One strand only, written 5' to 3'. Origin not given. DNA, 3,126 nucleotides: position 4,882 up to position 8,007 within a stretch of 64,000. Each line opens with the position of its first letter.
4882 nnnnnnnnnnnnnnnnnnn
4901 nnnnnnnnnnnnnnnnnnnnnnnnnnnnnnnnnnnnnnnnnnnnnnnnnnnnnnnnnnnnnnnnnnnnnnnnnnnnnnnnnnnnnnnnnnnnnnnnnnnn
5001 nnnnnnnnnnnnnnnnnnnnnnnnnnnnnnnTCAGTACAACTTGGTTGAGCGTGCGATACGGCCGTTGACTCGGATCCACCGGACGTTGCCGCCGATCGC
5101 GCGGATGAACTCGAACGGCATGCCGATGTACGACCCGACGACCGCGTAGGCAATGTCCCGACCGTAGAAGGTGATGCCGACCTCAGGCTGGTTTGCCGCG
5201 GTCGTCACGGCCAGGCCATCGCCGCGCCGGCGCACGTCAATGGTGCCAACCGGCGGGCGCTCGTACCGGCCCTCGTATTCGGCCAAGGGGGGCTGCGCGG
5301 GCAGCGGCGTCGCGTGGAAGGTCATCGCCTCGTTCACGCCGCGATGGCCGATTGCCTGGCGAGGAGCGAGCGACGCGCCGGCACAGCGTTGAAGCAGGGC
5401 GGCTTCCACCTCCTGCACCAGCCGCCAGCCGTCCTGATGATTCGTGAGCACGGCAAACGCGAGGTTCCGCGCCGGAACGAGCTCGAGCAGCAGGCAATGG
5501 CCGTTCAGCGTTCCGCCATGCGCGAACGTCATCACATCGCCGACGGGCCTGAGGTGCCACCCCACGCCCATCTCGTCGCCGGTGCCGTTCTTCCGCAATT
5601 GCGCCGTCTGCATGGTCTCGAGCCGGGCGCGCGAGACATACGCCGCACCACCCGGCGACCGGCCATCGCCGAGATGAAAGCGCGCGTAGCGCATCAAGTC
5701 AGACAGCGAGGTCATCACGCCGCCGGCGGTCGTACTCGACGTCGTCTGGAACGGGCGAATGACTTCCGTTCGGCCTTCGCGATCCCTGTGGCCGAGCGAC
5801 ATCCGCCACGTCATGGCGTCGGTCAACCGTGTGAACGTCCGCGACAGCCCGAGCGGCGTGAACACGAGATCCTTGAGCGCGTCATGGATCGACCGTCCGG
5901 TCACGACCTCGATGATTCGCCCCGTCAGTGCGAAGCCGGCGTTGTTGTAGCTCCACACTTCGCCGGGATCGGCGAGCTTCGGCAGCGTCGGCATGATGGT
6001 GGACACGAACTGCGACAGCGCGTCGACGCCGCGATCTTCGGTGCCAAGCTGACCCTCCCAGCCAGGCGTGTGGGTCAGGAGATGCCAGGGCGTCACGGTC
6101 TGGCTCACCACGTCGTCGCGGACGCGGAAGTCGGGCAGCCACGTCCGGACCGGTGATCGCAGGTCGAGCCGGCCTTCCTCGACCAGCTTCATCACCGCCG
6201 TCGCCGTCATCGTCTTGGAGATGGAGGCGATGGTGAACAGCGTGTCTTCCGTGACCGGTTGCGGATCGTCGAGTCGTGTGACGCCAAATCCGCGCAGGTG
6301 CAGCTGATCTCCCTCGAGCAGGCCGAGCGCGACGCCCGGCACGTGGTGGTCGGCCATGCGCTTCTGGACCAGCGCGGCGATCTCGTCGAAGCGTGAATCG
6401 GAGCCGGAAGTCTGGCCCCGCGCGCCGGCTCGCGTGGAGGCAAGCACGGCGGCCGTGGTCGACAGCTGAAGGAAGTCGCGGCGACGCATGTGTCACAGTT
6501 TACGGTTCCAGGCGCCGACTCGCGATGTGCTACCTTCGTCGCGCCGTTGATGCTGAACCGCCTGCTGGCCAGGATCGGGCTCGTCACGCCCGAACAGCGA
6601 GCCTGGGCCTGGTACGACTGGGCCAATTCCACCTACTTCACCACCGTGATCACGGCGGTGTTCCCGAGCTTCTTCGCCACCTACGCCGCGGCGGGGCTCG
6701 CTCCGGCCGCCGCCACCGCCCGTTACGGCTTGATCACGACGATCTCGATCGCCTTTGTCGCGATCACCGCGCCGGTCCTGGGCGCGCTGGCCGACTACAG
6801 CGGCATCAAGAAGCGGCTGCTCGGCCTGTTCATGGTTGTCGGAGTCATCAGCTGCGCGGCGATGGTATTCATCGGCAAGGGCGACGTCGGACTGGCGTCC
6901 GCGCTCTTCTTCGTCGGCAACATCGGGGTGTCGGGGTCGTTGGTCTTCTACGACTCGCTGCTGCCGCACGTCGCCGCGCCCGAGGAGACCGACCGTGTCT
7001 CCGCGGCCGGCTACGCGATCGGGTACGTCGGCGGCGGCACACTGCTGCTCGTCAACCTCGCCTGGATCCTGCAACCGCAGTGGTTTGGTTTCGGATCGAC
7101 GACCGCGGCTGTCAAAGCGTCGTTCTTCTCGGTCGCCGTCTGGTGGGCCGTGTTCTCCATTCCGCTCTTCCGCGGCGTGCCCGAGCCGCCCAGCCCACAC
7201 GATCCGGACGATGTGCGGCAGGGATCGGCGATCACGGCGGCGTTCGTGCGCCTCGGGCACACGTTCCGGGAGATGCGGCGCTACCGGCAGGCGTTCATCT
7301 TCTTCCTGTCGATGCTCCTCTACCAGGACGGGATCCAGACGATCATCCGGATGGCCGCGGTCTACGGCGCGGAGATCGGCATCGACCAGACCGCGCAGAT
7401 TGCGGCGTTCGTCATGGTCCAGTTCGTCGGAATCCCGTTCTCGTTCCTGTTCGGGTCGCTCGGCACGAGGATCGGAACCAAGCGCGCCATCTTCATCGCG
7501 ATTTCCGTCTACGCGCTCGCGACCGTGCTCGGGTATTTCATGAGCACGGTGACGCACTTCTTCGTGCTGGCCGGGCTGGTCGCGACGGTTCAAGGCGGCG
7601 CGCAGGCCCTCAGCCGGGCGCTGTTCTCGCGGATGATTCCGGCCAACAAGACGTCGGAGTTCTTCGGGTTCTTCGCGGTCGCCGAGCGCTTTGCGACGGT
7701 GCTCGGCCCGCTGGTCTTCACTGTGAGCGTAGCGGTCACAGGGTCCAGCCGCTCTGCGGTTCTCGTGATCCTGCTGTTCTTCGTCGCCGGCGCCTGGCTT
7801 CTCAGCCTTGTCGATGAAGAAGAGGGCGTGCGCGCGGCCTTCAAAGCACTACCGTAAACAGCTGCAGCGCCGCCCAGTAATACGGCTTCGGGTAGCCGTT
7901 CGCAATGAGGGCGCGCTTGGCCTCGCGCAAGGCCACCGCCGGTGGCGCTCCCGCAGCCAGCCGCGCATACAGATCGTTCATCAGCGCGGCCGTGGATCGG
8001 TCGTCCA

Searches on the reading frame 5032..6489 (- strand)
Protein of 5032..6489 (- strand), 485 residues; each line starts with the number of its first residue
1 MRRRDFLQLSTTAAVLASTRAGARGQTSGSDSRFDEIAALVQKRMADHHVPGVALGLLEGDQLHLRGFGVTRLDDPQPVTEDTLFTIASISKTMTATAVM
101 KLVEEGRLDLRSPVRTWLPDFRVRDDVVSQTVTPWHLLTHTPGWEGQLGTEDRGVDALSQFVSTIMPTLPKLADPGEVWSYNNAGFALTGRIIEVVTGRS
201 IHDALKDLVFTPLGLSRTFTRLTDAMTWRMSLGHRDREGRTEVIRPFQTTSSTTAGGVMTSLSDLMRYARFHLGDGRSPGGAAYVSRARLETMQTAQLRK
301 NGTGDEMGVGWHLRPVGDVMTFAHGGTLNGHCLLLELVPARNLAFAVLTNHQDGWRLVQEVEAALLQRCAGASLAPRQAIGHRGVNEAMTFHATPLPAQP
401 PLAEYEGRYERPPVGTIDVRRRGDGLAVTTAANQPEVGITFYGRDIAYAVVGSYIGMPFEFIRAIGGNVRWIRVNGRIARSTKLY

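Call 50: search_protein_families(library=pfam, proteins=[window:5032-6489:-], max_evalue=0.001)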
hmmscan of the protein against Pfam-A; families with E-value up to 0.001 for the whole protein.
window:5032-6489:- (485 aa): 2 families
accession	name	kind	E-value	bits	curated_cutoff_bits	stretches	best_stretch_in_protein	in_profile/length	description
PF00144.29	Beta-lactamase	-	3.4e-61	207.7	27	1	38-354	2-313/329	Beta-lactamase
PF11954.13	DUF3471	-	7.1e-05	23.6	29.3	1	397-433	7-43/103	Domain of unknown function (DUF3471)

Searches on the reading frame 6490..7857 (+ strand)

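Call 50: search_protein_families(library=pfam, proteins=[window:6490-7857:+], max_evalue=0.001)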
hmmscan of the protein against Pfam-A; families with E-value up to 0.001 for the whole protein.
window:6490-7857:+ (455 aa): 4 families
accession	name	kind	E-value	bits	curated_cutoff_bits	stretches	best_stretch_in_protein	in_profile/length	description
PF11700.14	ATG22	-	6.2e-58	197.1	24.1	1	81-450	75-481/482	Vacuole effluxer Atg22 like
PF07690.21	MFS_1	-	2.2e-17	63.5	33.4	2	273-444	3-176/347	Major Facilitator Superfamily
PF13347.12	MFS_2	-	2.2e-08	33.5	27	1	158-419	121-386/427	MFS/sugar transport protein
PF12832.13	MFS_1_like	-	0.00061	19.4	25.2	1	77-396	34-343/373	MFS_1 like family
